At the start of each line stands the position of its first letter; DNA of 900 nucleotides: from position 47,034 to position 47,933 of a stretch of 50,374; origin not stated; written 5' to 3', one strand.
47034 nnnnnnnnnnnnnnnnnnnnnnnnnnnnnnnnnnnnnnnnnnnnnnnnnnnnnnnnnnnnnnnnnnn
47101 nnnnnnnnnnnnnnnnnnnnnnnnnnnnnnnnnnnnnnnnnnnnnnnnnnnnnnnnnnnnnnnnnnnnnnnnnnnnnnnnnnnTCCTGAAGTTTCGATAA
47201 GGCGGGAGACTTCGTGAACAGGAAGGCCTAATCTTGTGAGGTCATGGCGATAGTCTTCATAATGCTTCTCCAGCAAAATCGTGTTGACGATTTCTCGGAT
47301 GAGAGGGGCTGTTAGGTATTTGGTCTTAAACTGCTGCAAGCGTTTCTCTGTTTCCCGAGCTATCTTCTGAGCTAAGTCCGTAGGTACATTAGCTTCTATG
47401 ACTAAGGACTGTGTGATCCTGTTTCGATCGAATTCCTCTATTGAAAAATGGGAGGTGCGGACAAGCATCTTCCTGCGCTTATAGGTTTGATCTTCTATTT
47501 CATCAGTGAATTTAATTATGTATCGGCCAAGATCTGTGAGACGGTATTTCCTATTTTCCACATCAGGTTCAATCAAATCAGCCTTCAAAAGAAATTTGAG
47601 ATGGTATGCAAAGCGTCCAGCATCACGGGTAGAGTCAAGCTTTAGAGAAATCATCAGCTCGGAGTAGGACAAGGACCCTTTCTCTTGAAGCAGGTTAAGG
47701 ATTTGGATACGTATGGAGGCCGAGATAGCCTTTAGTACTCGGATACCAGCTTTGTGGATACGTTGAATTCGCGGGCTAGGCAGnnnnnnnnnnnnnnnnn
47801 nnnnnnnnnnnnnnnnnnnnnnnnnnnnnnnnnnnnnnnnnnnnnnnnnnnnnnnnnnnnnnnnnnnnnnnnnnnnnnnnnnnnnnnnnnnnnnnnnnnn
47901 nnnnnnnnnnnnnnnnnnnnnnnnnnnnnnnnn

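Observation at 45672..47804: Winged-helix-fused, catalytically dead NrdD paralog next to a canonical class III RNR: candidate nucleotide-sensing regulator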

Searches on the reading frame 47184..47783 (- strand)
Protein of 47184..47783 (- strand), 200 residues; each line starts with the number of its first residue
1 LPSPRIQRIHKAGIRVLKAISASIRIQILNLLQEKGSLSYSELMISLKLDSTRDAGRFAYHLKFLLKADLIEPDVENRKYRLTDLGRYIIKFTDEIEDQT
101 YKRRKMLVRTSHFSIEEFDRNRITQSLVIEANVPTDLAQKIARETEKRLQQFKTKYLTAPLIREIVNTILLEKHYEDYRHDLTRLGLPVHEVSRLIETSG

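Call 59: find_homologous_proteins(query=window:47184-47783:-, max_evalue=0.001)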
Query seq(200 aa) (200 aa): 133 proteins with E <= 0.001 among 295 candidates; the best 120 are listed.
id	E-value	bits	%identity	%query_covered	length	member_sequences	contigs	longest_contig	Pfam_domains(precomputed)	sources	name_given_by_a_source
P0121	1.3e-78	281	67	94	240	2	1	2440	PF03477.22,PF24038.2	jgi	jgi:hypothetical protein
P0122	1.6e-75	271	67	95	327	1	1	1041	PF12840.14,PF01022.27,PF03477.22,PF24038.2,PF13597.12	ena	-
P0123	9.4e-75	268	66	95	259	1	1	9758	PF18330.8,PF03477.22,PF24038.2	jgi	-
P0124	3.3e-74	267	62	96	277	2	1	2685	PF03477.22,PF24038.2,PF13597.12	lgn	-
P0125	4.4e-73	263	66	94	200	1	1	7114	PF01022.27,PF03477.22,PF24038.2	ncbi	ncbi:MAG: ArsR family transcriptional regulator, partial [Candidatus Bathyarchaeia archaeon]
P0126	5.8e-73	263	68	93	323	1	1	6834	PF01022.27,PF03477.22,PF24038.2,PF13597.12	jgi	-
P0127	1.3e-72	261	65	93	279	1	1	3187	PF03477.22,PF24038.2,PF13597.12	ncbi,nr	ncbi:MAG: ArsR family transcriptional regulator, partial [Candidatus Bathyarchaeota archaeon]|nr:Ars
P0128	2.1e-72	261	68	90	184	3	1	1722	PF01022.27,PF03477.22,PF24038.2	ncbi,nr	ncbi:helix-turn-helix domain-containing protein, partial [Candidatus Bathyarchaeota archaeon]|nr:hel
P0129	2.2e-72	261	63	93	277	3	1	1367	PF01022.27,PF03477.22,PF24038.2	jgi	jgi:ribonucleoside-triphosphate reductase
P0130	2.1e-71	257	64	93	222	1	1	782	PF01022.27,PF03477.22,PF24038.2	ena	-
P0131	2.3e-71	257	63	97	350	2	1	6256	PF01022.27,PF03477.22,PF24038.2,PF13597.12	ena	-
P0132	4.2e-71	256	63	97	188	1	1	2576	PF01022.27,PF03477.22,PF24038.2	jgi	-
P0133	6.1e-71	256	63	97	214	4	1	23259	PF03477.22,PF24038.2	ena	-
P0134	9.1e-71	255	61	98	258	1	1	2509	PF01022.27,PF03477.22,PF24038.2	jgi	-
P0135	2.3e-70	254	60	97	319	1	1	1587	PF01022.27,PF03477.22,PF24038.2,PF13597.12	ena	-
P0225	4.5e-40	155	51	80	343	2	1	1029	PF03477.22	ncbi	ncbi:MAG: ATP cone domain-containing protein, partial [Nitrososphaerales archaeon]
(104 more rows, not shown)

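Call 84: find_homologous_proteins(query=P0225, max_evalue=1e-20)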
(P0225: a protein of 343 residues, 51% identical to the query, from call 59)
Query P0225 (343 aa): 473 proteins with E <= 1e-20 among 3644 candidates; the best 120 are listed.
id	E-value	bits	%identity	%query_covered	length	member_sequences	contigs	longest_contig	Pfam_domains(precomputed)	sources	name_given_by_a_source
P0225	1.6e-218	742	100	100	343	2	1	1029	PF03477.22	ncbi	ncbi:MAG: ATP cone domain-containing protein, partial [Nitrososphaerales archaeon]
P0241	4.4e-177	606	81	99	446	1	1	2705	PF12840.14,PF24741.2,PF03477.22,PF24038.2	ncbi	-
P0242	7.5e-173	592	80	100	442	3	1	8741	PF12840.14,PF03477.22,PF24038.2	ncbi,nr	ncbi:MAG TPA: ATP cone domain-containing protein, partial [Nitrososphaerales archaeon]|nr:ATP cone d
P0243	4.5e-169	580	77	99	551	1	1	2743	PF12840.14,PF03477.22,PF24038.2,PF13597.12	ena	-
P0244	3.2e-156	538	85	84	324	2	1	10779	PF12840.14,PF24741.2,PF03477.22,PF24038.2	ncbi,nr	ncbi:MAG: helix-turn-helix domain-containing protein, partial [Nitrososphaerota archaeon]|nr:helix-t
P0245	1.2e-155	536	79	92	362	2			PF12840.14,PF24741.2,PF03477.22,PF24038.2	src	-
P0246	2.2e-139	482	78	82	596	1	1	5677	PF03477.22,PF13597.12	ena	-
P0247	2.5e-138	479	77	83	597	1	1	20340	PF03477.22,PF13597.12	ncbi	-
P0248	6.2e-117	409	58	100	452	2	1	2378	PF12840.14,PF24741.2,PF03477.22,PF24038.2,PF13597.12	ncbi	ncbi:anaerobic ribonucleoside-triphosphate reductase, partial [Thermoproteota archaeon]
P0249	8.4e-114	398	56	99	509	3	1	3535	PF03477.22,PF24038.2,PF13597.12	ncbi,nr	ncbi:MAG: ArsR family transcriptional regulator, partial [Thaumarchaeota archaeon]|nr:ArsR family tr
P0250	1.8e-113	397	61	90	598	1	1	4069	PF12840.14,PF03477.22,PF24038.2,PF13597.12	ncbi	ncbi:MAG: anaerobic ribonucleoside-triphosphate reductase, partial [Nitrososphaerales archaeon]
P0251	4.4e-113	396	57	98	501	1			PF03477.22,PF24038.2,PF13597.12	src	-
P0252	2.9e-110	387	56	100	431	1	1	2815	PF12840.14,PF03477.22,PF24038.2,PF13597.12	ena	-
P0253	2.2e-109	384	59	88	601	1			PF03477.22,PF24038.2,PF13597.12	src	-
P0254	5.0e-109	383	52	100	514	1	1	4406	PF03477.22,PF24038.2,PF13597.12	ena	-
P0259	1.6e-105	371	81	63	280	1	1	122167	PF12840.14,PF24741.2,PF03477.22,PF24038.2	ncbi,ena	-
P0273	1.1e-97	345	49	99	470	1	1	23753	PF12840.14,PF03477.22,PF24038.2,PF13597.12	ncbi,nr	ncbi:MAG: helix-turn-helix domain-containing protein, partial [Nitrosopumilus sp.]|nr:helix-turn-hel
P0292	1.1e-95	339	49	99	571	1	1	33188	PF12840.14,PF03477.22,PF24038.2,PF13597.12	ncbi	-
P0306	1.3e-94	335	48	99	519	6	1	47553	PF12840.14,PF03477.22,PF24038.2,PF13597.12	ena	-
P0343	2.0e-92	328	53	86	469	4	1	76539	PF12840.14,PF03477.22,PF24038.2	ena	-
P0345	2.0e-92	328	54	81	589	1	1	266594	PF12840.14,PF03477.22,PF24038.2,PF13597.12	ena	-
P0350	4.2e-92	327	46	99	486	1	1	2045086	PF12840.14,PF03477.22,PF24038.2,PF13597.12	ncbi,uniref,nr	ncbi:oxygen-sensitive ribonucleoside-triphosphate reductase [Cenarchaeum symbiosum A]|uniref:Oxygen-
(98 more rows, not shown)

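Call 88: find_encoding_contigs(protein=P0350, flank=8000, max_places=2)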
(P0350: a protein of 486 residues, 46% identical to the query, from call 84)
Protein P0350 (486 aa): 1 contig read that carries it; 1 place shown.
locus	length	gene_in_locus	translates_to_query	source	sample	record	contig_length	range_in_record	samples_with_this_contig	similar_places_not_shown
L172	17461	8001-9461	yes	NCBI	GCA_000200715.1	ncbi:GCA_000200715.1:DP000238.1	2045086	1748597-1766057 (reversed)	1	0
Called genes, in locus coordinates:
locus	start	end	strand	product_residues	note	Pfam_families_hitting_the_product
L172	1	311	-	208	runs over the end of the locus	PF01396:Zn_ribbon_Top1 (weak)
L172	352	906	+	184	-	-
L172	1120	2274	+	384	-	PF00108:Thiolase_N, PF02803:Thiolase_C, PF22691:Thiolase_C_1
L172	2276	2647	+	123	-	PF12172:zf-ChsH2, PF01796:OB_ChsH2_C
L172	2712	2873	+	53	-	-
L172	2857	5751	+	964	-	-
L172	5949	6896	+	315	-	-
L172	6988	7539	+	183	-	-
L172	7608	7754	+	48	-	-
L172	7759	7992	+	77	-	-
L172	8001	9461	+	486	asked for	PF12840:HTH_20, PF24038:DUF7347, PF03477:ATP-cone, PF13597:NRDD (faint)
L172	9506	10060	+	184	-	PF13597:NRDD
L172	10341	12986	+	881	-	PF03477:ATP-cone, PF00317:Ribonuc_red_lgN, PF02867:Ribonuc_red_lgC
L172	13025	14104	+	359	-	-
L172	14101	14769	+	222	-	PF03587:EMG1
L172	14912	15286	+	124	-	PF04032:Rpr2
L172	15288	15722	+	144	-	PF01090:Ribosomal_S19e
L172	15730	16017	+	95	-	PF01984:dsDNA_bind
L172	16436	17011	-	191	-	-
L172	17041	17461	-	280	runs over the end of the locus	-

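Call 89: find_encoding_contigs(protein=P0345, flank=7000, max_places=2)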
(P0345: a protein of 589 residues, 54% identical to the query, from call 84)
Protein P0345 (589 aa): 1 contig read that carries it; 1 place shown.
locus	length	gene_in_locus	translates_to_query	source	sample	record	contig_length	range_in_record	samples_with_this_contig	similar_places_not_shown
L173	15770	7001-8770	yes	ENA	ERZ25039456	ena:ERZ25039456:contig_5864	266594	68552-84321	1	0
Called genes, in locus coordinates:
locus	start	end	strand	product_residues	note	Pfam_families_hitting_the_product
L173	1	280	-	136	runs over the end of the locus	-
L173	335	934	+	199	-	PF13328:HD_4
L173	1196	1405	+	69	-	-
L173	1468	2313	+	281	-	PF00795:CN_hydrolase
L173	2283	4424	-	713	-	PF01751:Toprim, PF01131:Topoisom_bac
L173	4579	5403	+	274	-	PF00108:Thiolase_N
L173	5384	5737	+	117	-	PF02803:Thiolase_C, PF22691:Thiolase_C_1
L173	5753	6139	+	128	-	-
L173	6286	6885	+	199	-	-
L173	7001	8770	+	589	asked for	PF12840:HTH_20, PF24038:DUF7347, PF03477:ATP-cone, PF13597:NRDD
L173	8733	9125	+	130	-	-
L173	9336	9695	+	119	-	PF03477:ATP-cone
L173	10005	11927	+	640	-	PF02867:Ribonuc_red_lgC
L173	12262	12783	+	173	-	PF01912:eIF-6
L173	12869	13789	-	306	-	-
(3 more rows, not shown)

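Call 90: find_encoding_contigs(protein=P0292, flank=7000, max_places=2)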
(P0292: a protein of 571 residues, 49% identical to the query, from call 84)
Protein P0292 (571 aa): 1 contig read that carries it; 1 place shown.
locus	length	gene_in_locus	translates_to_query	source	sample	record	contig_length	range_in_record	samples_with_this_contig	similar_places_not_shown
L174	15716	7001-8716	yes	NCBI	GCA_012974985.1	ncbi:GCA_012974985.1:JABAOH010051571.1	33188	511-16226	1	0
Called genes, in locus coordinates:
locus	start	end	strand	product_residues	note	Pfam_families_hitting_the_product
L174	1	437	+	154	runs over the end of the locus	-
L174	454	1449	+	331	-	-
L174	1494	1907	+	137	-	-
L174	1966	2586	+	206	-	-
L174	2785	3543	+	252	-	PF01694:Rhomboid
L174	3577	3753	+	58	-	PF01361:Tautomerase, PF14552:Tautomerase_2 (weak)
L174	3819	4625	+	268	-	PF00795:CN_hydrolase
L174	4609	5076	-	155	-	-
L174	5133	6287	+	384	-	PF00108:Thiolase_N, PF00109:ketoacyl-synt (faint), PF22691:Thiolase_C_1, PF02803:Thiolase_C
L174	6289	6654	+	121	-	PF12172:zf-ChsH2, PF01796:OB_ChsH2_C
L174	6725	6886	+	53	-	-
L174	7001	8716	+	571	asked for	PF12840:HTH_20, PF24038:DUF7347, PF03477:ATP-cone, PF13597:NRDD (weak)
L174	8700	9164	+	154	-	-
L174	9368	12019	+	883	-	PF03477:ATP-cone, PF00317:Ribonuc_red_lgN, PF02867:Ribonuc_red_lgC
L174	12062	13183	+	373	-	-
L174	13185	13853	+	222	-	PF03587:EMG1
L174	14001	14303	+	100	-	PF04032:Rpr2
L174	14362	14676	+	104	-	-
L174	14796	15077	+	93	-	PF01984:dsDNA_bind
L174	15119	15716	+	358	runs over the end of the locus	PF08240:ADH_N, PF00107:ADH_zinc_N, PF13602:ADH_zinc_N_2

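Call 91: find_encoding_contigs(protein=P0247, flank=7000, max_places=2)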
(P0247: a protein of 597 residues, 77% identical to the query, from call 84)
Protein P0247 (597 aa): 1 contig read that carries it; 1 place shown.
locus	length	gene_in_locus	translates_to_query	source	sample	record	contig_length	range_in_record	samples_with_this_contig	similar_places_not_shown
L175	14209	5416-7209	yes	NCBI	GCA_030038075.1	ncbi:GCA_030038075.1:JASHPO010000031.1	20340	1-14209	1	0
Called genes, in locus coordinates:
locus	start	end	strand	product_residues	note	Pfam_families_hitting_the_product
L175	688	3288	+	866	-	PF00270:DEAD, PF00271:Helicase_C, PF22590:Cas3-like_C_2 (faint), PF19306:WHD_Lhr, PF08494:DEAD_assoc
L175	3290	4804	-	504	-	PF01336:tRNA_anti-codon (faint)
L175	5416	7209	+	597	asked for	PF03477:ATP-cone (weak), PF13597:NRDD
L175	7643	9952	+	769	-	PF00317:Ribonuc_red_lgN, PF02867:Ribonuc_red_lgC, PF12637:TSCPD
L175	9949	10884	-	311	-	PF02729:OTCace_N, PF00185:OTCace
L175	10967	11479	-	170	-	PF02002:TFIIE_alpha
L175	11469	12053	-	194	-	PF01994:Trm56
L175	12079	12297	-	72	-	PF01381:HTH_3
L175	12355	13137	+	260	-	PF14810:TGT_C2 (weak), PF01472:PUA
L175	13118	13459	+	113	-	PF01849:NAC, PF19026:UBA_HYPK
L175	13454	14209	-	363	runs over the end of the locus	-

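Call 93: find_encoding_contigs(protein=P0273, flank=4000, max_places=2)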
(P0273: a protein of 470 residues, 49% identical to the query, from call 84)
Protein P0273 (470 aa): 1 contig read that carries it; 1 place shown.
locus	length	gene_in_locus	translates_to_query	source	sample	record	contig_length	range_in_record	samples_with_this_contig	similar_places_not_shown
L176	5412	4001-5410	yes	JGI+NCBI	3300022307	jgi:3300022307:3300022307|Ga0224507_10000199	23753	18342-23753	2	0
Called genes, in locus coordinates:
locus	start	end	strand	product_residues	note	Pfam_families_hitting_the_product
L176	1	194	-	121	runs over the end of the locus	-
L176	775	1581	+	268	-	PF00795:CN_hydrolase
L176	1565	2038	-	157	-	PF01396:Zn_ribbon_Top1 (weak)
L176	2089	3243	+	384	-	PF00108:Thiolase_N, PF22691:Thiolase_C_1, PF02803:Thiolase_C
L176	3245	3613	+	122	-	PF12172:zf-ChsH2 (weak), PF01796:OB_ChsH2_C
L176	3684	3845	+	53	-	-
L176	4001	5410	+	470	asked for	PF12840:HTH_20, PF24038:DUF7347, PF13597:NRDD (faint), PF03477:ATP-cone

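Call 94: find_encoding_contigs(protein=P0306, flank=4000, max_places=2)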
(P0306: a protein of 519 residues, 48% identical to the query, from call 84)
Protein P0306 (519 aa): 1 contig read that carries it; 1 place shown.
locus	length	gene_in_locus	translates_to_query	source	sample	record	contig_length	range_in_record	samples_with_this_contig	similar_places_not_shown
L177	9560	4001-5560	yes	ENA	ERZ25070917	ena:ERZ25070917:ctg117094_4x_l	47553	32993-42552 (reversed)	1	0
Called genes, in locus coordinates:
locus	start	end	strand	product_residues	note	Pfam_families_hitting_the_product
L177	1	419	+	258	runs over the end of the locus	PF01694:Rhomboid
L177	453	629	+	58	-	PF01361:Tautomerase, PF14552:Tautomerase_2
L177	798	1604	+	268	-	PF00795:CN_hydrolase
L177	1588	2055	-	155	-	PF01396:Zn_ribbon_Top1 (weak)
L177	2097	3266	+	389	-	PF00108:Thiolase_N, PF22691:Thiolase_C_1, PF02803:Thiolase_C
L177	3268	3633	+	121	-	PF12172:zf-ChsH2 (weak), PF01796:OB_ChsH2_C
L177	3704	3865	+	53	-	-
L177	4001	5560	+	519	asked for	PF12840:HTH_20, PF24038:DUF7347, PF13597:NRDD (faint), PF03477:ATP-cone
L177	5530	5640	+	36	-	-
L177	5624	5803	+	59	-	-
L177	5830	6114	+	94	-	-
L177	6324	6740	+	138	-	PF03477:ATP-cone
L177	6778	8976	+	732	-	PF00317:Ribonuc_red_lgN (weak), PF02867:Ribonuc_red_lgC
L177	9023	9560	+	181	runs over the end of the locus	-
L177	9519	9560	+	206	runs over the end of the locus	-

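Call 95: find_encoding_contigs(protein=P0259, flank=5000, max_places=2)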
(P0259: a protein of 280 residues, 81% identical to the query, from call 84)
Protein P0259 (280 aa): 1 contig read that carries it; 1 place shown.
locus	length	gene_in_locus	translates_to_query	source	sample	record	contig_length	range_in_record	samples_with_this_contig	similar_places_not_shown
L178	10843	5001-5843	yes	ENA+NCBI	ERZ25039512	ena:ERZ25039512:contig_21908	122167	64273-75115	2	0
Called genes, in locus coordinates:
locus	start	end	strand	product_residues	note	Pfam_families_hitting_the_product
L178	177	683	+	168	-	PF00270:DEAD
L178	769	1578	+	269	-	PF00271:Helicase_C, PF22590:Cas3-like_C_2 (weak)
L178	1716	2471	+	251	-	PF08494:DEAD_assoc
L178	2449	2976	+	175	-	-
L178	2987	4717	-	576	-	PF01336:tRNA_anti-codon (faint), PF16686:POT1PC (faint)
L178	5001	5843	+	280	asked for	PF24038:DUF7347, PF24741:AlkZ-rel (weak), PF12840:HTH_20, PF03477:ATP-cone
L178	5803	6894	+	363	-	PF13597:NRDD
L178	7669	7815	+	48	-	-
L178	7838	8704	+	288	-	PF00317:Ribonuc_red_lgN, PF02867:Ribonuc_red_lgC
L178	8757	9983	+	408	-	PF02867:Ribonuc_red_lgC, PF12637:TSCPD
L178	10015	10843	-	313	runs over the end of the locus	PF02729:OTCace_N, PF00185:OTCace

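Call 96: find_encoding_contigs(protein=P0343, flank=4000, max_places=2)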
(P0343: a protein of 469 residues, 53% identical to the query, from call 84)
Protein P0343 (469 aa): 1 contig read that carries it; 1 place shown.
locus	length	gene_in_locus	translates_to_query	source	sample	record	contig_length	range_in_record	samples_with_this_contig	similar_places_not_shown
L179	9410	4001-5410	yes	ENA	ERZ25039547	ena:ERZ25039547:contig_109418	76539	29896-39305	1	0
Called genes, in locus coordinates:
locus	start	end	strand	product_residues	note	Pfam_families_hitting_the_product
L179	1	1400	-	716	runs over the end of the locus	PF01751:Toprim, PF01131:Topoisom_bac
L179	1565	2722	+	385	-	PF00108:Thiolase_N, PF02803:Thiolase_C, PF22691:Thiolase_C_1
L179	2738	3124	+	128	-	-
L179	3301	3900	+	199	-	PF03357:Snf7 (weak)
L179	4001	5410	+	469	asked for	PF24038:DUF7347, PF12840:HTH_20, PF03477:ATP-cone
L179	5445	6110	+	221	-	-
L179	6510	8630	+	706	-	PF03477:ATP-cone, PF00317:Ribonuc_red_lgN, PF02867:Ribonuc_red_lgC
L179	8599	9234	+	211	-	PF02867:Ribonuc_red_lgC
